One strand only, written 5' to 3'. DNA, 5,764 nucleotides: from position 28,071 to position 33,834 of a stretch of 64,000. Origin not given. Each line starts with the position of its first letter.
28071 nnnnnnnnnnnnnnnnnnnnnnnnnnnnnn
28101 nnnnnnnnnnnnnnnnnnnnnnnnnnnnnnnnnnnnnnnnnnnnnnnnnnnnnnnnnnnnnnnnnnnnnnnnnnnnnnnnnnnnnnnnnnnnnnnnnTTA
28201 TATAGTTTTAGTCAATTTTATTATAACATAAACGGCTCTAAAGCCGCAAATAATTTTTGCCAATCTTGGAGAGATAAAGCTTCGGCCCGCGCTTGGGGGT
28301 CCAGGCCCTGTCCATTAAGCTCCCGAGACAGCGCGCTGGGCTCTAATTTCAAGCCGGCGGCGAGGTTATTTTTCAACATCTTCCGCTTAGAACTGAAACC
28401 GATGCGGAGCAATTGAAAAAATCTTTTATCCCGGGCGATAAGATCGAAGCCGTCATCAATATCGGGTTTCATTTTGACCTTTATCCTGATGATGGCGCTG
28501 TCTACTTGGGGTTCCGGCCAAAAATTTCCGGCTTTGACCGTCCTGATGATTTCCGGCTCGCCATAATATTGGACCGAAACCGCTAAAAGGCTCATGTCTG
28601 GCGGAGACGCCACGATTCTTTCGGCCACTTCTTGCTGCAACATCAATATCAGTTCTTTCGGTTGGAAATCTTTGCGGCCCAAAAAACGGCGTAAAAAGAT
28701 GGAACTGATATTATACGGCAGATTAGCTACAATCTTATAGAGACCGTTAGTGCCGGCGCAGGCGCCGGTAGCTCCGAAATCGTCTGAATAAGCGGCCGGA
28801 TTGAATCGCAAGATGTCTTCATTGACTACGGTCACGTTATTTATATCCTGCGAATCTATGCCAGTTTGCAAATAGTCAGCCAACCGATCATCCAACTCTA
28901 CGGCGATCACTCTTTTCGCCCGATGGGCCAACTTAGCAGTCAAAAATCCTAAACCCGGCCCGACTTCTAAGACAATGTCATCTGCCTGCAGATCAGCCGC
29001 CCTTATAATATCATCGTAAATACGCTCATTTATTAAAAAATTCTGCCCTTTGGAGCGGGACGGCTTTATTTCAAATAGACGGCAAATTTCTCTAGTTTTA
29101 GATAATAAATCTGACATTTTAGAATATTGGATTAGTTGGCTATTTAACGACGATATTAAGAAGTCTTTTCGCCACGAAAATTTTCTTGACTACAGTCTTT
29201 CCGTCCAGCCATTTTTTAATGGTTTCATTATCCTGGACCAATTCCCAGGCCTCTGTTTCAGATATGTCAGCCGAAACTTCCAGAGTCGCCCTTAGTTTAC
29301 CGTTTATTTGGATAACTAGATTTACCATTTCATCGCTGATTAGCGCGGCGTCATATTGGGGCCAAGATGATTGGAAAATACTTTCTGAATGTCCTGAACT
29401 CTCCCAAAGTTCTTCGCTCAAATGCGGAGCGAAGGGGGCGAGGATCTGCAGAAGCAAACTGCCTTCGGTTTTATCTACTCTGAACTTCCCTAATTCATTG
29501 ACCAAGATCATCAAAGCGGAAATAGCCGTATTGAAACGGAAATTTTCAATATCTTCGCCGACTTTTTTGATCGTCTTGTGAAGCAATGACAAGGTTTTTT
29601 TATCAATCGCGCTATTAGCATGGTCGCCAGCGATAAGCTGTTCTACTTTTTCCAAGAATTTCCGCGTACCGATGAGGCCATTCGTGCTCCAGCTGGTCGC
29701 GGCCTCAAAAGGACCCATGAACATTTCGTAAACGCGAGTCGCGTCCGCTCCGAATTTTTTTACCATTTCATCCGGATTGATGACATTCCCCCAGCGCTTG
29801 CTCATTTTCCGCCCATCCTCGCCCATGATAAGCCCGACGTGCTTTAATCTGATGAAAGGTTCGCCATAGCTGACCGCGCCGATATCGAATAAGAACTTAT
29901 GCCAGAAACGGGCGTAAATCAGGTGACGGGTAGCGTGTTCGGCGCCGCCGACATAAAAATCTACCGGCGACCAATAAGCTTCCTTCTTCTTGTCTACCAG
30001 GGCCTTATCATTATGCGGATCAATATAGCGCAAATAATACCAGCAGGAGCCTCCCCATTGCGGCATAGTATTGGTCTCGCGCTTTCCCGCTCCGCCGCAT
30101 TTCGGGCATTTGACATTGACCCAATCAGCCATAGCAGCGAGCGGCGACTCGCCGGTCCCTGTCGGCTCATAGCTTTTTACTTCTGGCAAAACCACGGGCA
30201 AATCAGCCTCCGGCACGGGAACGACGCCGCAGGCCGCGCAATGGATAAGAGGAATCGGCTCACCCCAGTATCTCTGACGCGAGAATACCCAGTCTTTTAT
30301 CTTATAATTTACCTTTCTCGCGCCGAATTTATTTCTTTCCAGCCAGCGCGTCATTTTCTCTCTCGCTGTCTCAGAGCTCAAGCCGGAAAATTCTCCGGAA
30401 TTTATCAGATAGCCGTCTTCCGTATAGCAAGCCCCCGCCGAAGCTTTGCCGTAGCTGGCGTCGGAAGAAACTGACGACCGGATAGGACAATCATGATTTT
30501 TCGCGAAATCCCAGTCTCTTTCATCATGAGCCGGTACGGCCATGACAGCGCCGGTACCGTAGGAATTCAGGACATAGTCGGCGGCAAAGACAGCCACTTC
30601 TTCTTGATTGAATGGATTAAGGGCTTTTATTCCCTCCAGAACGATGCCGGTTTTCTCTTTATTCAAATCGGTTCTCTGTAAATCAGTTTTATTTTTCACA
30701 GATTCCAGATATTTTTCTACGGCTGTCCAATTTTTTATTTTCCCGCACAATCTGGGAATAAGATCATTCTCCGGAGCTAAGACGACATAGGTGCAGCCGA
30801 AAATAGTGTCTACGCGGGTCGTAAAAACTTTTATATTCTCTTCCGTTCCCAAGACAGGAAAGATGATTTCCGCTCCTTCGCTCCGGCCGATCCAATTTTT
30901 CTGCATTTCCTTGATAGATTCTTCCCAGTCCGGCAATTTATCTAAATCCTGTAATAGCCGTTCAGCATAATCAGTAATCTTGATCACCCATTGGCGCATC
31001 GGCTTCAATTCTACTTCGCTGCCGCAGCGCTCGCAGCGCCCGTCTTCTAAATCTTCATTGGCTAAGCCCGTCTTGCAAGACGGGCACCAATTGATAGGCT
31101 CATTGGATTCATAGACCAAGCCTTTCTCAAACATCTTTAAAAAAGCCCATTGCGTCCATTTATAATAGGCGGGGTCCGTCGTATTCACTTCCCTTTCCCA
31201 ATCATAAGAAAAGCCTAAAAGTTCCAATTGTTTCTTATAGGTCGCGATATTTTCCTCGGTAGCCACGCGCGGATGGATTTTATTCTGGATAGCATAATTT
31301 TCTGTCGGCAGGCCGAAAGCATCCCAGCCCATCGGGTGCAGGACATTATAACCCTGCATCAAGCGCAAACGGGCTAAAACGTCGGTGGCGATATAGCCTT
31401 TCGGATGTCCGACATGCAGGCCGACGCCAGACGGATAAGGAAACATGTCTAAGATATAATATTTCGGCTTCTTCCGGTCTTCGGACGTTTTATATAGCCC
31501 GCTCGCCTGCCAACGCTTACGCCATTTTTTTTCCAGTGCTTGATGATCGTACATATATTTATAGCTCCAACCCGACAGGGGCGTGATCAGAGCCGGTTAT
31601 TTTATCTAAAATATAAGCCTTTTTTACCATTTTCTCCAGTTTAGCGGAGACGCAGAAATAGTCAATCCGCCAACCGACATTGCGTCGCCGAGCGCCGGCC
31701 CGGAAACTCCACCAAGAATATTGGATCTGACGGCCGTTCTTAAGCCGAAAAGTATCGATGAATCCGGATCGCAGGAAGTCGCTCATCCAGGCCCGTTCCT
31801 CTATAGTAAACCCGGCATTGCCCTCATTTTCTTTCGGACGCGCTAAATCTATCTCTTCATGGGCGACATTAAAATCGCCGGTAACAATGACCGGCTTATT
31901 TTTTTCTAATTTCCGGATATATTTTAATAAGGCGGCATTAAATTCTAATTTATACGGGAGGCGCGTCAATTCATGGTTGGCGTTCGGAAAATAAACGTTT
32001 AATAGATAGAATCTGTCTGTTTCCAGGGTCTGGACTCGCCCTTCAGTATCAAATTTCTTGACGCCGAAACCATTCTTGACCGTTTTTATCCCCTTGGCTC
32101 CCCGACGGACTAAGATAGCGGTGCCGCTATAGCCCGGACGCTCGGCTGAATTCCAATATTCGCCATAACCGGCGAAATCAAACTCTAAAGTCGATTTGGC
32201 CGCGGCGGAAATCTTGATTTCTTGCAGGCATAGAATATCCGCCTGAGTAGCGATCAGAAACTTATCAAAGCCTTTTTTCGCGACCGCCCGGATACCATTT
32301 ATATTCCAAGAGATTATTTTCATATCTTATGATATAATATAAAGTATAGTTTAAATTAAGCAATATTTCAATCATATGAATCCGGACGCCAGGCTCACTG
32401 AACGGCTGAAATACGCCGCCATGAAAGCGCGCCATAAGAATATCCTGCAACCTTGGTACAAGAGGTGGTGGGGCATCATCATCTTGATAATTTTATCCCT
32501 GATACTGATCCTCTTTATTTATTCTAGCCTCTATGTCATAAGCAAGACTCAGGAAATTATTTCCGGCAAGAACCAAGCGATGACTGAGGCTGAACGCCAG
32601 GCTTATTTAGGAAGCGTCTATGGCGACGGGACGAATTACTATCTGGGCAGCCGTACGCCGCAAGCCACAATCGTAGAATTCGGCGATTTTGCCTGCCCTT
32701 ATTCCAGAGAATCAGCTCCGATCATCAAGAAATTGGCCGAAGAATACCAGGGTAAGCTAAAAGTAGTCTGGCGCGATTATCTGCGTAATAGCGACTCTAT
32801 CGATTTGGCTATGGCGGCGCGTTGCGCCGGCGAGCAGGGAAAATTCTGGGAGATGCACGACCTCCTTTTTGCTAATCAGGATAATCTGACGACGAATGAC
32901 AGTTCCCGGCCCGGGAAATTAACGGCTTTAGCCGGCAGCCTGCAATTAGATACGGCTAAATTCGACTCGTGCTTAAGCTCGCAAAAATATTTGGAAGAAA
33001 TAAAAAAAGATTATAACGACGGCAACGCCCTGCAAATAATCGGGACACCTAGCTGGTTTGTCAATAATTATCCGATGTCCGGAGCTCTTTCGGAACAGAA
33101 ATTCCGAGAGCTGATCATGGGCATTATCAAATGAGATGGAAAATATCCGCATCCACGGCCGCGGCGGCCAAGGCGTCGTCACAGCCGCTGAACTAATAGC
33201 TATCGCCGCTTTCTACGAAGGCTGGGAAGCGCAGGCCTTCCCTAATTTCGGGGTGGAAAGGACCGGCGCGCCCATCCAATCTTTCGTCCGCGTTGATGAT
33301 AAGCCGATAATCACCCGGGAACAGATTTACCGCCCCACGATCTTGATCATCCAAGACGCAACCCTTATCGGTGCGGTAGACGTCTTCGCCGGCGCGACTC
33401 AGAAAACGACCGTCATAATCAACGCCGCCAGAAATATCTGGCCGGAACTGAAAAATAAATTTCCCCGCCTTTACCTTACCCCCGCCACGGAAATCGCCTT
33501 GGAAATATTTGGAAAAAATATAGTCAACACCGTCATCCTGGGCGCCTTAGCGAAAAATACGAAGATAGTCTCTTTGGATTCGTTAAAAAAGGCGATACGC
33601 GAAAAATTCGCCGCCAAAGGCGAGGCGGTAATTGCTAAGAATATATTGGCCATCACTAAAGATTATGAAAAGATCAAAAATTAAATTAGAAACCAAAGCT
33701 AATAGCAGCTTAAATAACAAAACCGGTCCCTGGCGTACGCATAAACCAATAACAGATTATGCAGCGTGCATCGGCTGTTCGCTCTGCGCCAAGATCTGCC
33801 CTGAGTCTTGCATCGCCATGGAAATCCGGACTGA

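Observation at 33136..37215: porCDAB operon is split between alpha and beta by a surface-protein gene, and both inserted or appended genes are joined to POR genes by ATGA overlaps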

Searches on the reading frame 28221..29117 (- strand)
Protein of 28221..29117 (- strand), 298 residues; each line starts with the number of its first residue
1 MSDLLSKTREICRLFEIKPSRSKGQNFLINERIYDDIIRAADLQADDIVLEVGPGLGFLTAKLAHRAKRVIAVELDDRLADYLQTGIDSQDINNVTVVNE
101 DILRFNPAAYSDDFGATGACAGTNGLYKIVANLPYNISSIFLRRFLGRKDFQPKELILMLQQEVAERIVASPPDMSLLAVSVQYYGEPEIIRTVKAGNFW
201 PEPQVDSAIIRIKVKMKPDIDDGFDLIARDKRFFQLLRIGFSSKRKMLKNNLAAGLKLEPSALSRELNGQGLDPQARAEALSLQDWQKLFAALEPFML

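Call 50: search_protein_families(library=pfam, proteins=[window:28221-29117:-], max_evalue=0.001)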
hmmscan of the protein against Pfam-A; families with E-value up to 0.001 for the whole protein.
window:28221-29117:- (298 aa): 4 families
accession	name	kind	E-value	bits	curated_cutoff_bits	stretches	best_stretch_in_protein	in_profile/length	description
PF00398.26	RrnaAD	-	2.6e-50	171.4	24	1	21-292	6-260/263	Ribosomal RNA adenine dimethylase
PF13649.12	Methyltransf_25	-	3.5e-05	24.9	27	1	49-108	1-61/97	Methyltransferase domain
PF02390.23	Methyltransf_4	-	0.00037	20.4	24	1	48-105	4-63/173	Putative methyltransferase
PF01135.25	PCMT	-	0.00094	19.4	20.3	0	42-101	70-132/210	Protein-L-isoaspartate(D-aspartate) O-methyltransferase (PCMT)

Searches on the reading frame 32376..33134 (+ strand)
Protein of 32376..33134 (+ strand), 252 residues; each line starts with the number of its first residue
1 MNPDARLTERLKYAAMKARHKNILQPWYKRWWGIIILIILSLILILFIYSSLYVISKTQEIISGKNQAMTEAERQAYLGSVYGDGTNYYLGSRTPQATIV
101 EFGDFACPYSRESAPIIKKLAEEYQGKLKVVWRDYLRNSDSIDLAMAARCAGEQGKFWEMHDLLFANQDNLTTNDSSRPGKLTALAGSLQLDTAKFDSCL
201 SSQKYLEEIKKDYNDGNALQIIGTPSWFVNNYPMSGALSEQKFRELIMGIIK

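Call 3: search_protein_families(library=pfam, proteins=[window:32376-33134:+], max_evalue=0.01)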
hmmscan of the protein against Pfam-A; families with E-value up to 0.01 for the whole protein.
window:32376-33134:+ (252 aa): 2 families
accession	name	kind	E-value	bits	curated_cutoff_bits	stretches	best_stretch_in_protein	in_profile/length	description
PF13462.12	Thioredoxin_4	-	5.7e-24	85.6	23.2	1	86-247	4-163/165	Thioredoxin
PF01323.26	DSBA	-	4.2e-16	59.7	25.6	1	98-247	1-190/191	DSBA-like thioredoxin domain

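Call 4: search_protein_families(library=ncbifam, proteins=[window:32376-33134:+], max_evalue=0.01)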
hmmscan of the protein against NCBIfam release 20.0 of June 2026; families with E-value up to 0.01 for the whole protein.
window:32376-33134:+ (252 aa): 2 families
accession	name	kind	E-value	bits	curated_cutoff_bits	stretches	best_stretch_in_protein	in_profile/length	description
NF041057.1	Rcas_1661_fam_Se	equivalog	4.8e-27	95.1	190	1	69-247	64-244/247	Rcas_1661 family thioredoxin-like (seleno)lipoprotein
NF006898.0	PRK09381.1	equivalog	0.0061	16.9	138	0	97-132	23-58/109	thioredoxin TrxA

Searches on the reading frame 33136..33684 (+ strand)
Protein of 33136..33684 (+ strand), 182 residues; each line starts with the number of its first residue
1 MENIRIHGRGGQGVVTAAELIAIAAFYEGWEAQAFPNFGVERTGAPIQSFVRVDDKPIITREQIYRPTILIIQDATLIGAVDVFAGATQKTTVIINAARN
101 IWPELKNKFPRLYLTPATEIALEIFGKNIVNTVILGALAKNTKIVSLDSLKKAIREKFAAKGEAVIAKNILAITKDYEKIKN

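Call 3: search_protein_families(library=pfam, proteins=[window:33136-33684:+], max_evalue=0.01)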
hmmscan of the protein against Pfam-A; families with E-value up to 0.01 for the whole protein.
window:33136-33684:+ (182 aa): 1 family
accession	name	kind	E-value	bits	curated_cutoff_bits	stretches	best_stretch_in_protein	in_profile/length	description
PF01558.24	POR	-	2.2e-38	132.6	27.4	1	10-175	1-170/173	Pyruvate ferredoxin/flavodoxin oxidoreductase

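Call 4: search_protein_families(library=ncbifam, proteins=[window:33136-33684:+], max_evalue=0.01)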
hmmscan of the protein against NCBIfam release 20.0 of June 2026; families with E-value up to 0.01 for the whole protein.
window:33136-33684:+ (182 aa): 26 families (the best 25 are shown)
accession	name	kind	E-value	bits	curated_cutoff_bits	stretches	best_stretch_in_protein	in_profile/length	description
NF006321.0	PRK08534.1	equivalog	2.9e-61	206.3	225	1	1-181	1-178/181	pyruvate ferredoxin oxidoreductase subunit gamma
NF040683.1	PorC_Meth_Thtga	equivalog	4.5e-57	192.6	270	1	1-181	1-174/177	pyruvate synthase subunit PorC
TIGR02175.1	PorC_KorC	subfamily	4e-55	186.3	81.1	1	3-181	3-176/177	2-oxoacid:acceptor oxidoreductase, gamma subunit, pyruvate/2-ketoisovalerate family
NF010632.0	PRK14029.1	equivalog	2.1e-50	170.9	335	1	1-179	1-179/185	pyruvate/ketoisovalerate ferredoxin oxidoreductase subunit gamma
NF045762.1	PhenlGlyoxDHPadE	equivalog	2.5e-47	161.1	300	1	1-179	1-178/187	NADH-dependent phenylglyoxylate dehydrogenase subunit gamma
NF004497.0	PRK05844.1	equivalog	6.7e-28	97.6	243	1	1-181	1-186/186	pyruvate flavodoxin oxidoreductase subunit gamma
NF006323.0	PRK08537.1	equivalog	5.5e-18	64.9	235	1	3-181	4-179/181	2-oxoacid:ferredoxin oxidoreductase subunit gamma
NF005324.0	PRK06853.1-4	equivalog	1.4e-16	61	222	2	107-178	117-187/196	indolepyruvate oxidoreductase subunit beta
TIGR03710.1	OAFO_sf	subfamily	3.5e-13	49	482.75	1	3-180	3-173/561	2-oxoacid:acceptor oxidoreductase subunit alpha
NF005322.0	PRK06853.1-2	equivalog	2.4e-12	47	237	2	3-56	7-60/197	indolepyruvate oxidoreductase subunit beta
NF005323.0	PRK06853.1-3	equivalog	1e-09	38.6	238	1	3-181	8-196/197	indolepyruvate oxidoreductase subunit beta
NF005325.0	PRK06853.1-5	equivalog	1e-09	38.4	230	2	98-163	113-177/192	indolepyruvate oxidoreductase subunit beta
NF006211.0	PRK08338.1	equivalog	6.8e-09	35.4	239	1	3-179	2-167/170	2-oxoacid:ferredoxin oxidoreductase subunit gamma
NF045790.1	OxalOxreddelta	equivalog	1.6e-08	34.1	230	1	21-101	35-119/316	oxalate oxidoreductase subunit delta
NF009589.0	PRK13030.1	subfamily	1.9e-08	32.5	816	1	3-99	730-821/1170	indolepyruvate ferredoxin oxidoreductase family protein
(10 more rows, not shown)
